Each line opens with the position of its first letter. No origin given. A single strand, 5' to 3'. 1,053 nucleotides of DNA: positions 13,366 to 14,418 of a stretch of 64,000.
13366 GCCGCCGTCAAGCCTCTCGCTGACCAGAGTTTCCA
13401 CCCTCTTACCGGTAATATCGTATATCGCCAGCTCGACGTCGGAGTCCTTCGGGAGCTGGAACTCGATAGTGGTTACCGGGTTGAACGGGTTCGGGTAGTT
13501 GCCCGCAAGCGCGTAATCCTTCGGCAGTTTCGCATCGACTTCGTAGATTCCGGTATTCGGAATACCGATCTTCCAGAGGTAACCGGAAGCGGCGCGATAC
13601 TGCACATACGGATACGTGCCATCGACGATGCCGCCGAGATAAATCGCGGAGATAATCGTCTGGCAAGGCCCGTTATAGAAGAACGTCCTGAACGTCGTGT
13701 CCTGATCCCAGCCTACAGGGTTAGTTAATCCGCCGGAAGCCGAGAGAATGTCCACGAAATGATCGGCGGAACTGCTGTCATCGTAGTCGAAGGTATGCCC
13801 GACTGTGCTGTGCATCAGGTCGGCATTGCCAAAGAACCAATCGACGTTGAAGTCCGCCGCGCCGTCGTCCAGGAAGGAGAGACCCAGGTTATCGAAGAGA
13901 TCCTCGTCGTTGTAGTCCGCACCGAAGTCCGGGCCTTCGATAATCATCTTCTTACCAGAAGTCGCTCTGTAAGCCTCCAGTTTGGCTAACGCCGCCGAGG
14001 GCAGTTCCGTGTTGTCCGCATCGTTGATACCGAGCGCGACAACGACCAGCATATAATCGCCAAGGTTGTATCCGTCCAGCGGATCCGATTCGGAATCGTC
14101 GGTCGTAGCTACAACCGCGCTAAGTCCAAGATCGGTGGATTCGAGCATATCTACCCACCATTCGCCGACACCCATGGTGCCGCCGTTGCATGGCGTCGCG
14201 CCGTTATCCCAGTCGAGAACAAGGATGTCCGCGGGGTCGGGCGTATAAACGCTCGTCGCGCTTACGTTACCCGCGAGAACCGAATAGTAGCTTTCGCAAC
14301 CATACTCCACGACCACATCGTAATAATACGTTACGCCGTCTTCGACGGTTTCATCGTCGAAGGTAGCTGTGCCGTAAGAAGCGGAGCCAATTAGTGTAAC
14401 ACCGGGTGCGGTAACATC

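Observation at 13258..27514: Tandem giant T9SS cargo genes (1590 aa and 3109 aa) forming a 14-kb surface-protein island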

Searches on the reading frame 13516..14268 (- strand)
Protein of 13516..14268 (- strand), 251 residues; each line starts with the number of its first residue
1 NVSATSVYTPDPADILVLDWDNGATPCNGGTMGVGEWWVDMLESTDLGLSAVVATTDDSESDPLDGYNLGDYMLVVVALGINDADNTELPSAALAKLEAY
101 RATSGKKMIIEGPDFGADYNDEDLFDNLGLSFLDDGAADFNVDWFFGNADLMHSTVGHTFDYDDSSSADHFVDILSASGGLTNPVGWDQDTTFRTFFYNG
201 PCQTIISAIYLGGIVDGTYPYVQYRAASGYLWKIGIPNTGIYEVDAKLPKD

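Call 62: search_protein_representatives(alignment_id=A5)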
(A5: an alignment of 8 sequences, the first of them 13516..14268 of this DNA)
Query: 8 sequences, 249 profile positions. Proteins with E-value up to 0.001 (for the whole library): 189; up to 1e-10: 59; up to 1e-30: 18. The best 150 are listed.
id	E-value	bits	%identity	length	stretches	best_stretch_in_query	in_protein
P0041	9.5e-109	378.9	-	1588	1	1-249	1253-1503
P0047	6.7e-106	369.6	-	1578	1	1-249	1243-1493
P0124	1.3e-82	293.3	-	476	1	1-248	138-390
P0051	2.4e-80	285.9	-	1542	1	2-249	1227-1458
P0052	8.6e-80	284.1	-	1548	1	3-248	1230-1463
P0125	5.1e-52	193.1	-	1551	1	4-248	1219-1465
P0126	3.2e-51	190.5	-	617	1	5-247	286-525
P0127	1.6e-48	181.6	-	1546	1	5-247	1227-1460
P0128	4.1e-45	170.5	-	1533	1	3-247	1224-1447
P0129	9.6e-44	166.0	-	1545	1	3-247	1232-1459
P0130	3.2e-42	161.0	-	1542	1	4-243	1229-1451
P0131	2.0e-39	151.8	-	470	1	5-248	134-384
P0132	2.2e-37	145.2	-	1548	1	3-239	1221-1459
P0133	4.3e-37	144.2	-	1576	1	7-246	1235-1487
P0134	2.6e-36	141.6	-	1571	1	6-235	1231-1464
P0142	1.4e-24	103.2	-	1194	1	12-241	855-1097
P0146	7.9e-23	97.5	-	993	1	8-232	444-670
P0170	3.5e-13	65.9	-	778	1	68-230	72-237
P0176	7.4e-11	58.3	-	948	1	13-228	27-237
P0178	1.6e-10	57.2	-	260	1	11-220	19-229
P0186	5.5e-10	55.4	-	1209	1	38-185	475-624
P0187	7.3e-10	55.0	-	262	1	12-231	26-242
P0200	3.8e-08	49.4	-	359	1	8-241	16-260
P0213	6.3e-07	45.4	-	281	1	14-241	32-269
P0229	2.8e-06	43.3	-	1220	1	61-178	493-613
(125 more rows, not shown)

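Call 63: search_protein_families(library=pfam, proteins=[P0178, P0187, P0200, P0213, P0170, P0176, P0186, P0142, P0146, P0229], max_evalue=0.001)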
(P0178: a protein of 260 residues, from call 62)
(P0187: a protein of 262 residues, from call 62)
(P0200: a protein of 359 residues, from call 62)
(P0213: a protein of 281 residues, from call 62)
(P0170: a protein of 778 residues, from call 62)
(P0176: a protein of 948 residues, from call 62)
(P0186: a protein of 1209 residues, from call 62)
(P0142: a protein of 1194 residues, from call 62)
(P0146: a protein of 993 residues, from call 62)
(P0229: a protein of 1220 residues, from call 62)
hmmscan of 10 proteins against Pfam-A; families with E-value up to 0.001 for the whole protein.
P0178 (260 aa): 0 families

P0187 (262 aa): 0 families

P0200 (359 aa): 2 families
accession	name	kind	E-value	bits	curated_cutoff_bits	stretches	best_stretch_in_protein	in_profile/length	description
PF13860.13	FlgD_ig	-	2e-08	34.6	27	1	283-345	12-74/79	FlgD Ig-like domain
PF18962.6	Por_Secre_tail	-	1.6e-05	25.5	27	1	274-355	1-73/75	Secretion system C-terminal sorting domain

P0213 (281 aa): 0 families

P0170 (778 aa): 8 families
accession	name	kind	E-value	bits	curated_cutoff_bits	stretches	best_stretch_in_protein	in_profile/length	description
PF22544.2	HYDIN_VesB_CFA65-like_Ig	-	5.8e-16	59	25.5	1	245-343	1-99/100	HYDIN/CFA65/VesB-like, Ig-like domain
PF13860.13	FlgD_ig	-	5.9e-11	42.6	27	1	701-765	8-75/79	FlgD Ig-like domain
PF07610.17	DUF1573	-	2.4e-08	34.3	26.1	1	248-336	2-90/98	Protein of unknown function (DUF1573)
PF18962.6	Por_Secre_tail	-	3e-07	31.1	27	1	695-774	2-73/75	Secretion system C-terminal sorting domain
PF13585.12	CHU_C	-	1.3e-06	28.9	27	1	709-772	23-80/86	CHU_C Type IX secretion signal domain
PF06119.19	NIDO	-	3.5e-06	27.6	25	1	484-541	2-56/186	Nidogen-like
PF15780.11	ASH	-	0.00017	22.1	27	1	252-334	12-95/98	Abnormal spindle-like microcephaly-assoc'd, ASPM-SPD-2-Hydin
PF22073.2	Cep192_D4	-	0.00018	22.1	35.5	0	245-341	2-107/112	Cep192 domain 4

P0176 (948 aa): 6 families
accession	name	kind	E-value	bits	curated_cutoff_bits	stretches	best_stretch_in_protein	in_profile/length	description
PF13860.13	FlgD_ig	-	1e-09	38.6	27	1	882-936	22-76/79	FlgD Ig-like domain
PF22544.2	HYDIN_VesB_CFA65-like_Ig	-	4.4e-08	33.7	25.5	1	253-335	7-89/100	HYDIN/CFA65/VesB-like, Ig-like domain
PF18962.6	Por_Secre_tail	-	3.7e-06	27.6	27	1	864-945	1-74/75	Secretion system C-terminal sorting domain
PF06119.19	NIDO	-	1.8e-05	25.2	25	1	481-540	3-59/186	Nidogen-like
PF07610.17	DUF1573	-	2.2e-05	24.8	26.1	0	253-345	5-97/98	Protein of unknown function (DUF1573)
PF15780.11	ASH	-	0.00031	21.3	27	0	252-333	11-92/98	Abnormal spindle-like microcephaly-assoc'd, ASPM-SPD-2-Hydin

P0186 (1209 aa): 1 family
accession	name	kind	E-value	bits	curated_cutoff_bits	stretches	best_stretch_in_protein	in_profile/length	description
PF18962.6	Por_Secre_tail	-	1.1e-06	29.3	27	1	1131-1207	2-75/75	Secretion system C-terminal sorting domain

P0142 (1194 aa): 7 families
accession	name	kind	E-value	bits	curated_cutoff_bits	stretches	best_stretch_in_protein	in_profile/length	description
PF13620.12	CarboxypepD_reg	-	5.8e-22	78.3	32.3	2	281-357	2-81/82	Carboxypeptidase regulatory-like domain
PF13715.12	CarbopepD_reg_2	-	1.6e-15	57.3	32.2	1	281-350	1-68/88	CarboxypepD_reg-like domain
PF13860.13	FlgD_ig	-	9.7e-06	25.9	27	1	1117-1174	11-69/79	FlgD Ig-like domain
PF17210.9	SdrD_B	-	4.8e-05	24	29.7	0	294-351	24-81/112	SdrD B-like domain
PF18962.6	Por_Secre_tail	-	8.3e-05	23.2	27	1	1110-1182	2-66/75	Secretion system C-terminal sorting domain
PF14686.12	fn3_3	-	0.00011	22.4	24.4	0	311-348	30-70/75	Polysaccharide lyase family 4, domain II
PF17802.7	SpaA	-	0.00072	20.1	23.1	0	310-348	36-78/91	Prealbumin-like fold domain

P0146 (993 aa): 1 family
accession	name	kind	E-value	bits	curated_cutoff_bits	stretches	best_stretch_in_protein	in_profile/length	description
PF18962.6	Por_Secre_tail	-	3e-08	34.3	27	1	915-990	2-74/75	Secretion system C-terminal sorting domain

P0229 (1220 aa): 2 families
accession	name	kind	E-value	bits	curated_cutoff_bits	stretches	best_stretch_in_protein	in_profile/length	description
PF13860.13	FlgD_ig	-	8.9e-10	38.9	27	1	1153-1207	21-75/79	FlgD Ig-like domain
PF13585.12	CHU_C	-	0.00057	20.4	27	0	1156-1207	28-72/86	CHU_C Type IX secretion signal domain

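Call 77: predict_structure(alignment_id=A7)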
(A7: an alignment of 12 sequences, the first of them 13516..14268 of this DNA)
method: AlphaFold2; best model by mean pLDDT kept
length: 251 residues; sequences in the alignment: 12
mean_pLDDT: 85.6   pTM: 0.88
mean pLDDT of the five models: 85.6, 81.3, 80.6, 76.3, 73.6
residues with pLDDT >= 90: 135; 70-90: 84; 50-70: 18; < 50: 14
segments of 3 or more residues with pLDDT < 50: 242-251
pLDDT, mean of each block of 10 residues (from residue 1): 56 93 79 91 87 85 90 94 79 95 97 91 93 85 91 89 77 89 95 96 96 78 90 88 43 33
secondary structure, 60 per line:
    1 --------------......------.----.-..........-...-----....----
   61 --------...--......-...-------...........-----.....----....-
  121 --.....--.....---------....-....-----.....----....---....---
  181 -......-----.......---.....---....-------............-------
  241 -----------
elements in order: E15-20 H34-43 E53-56 E74-79 H91-101 E107-111 H116-119 H123-127 E130-134 E144-147 H149-152 E158-162 H167-170 E174-177 E182-187 E193-199 E203-207 H222-233
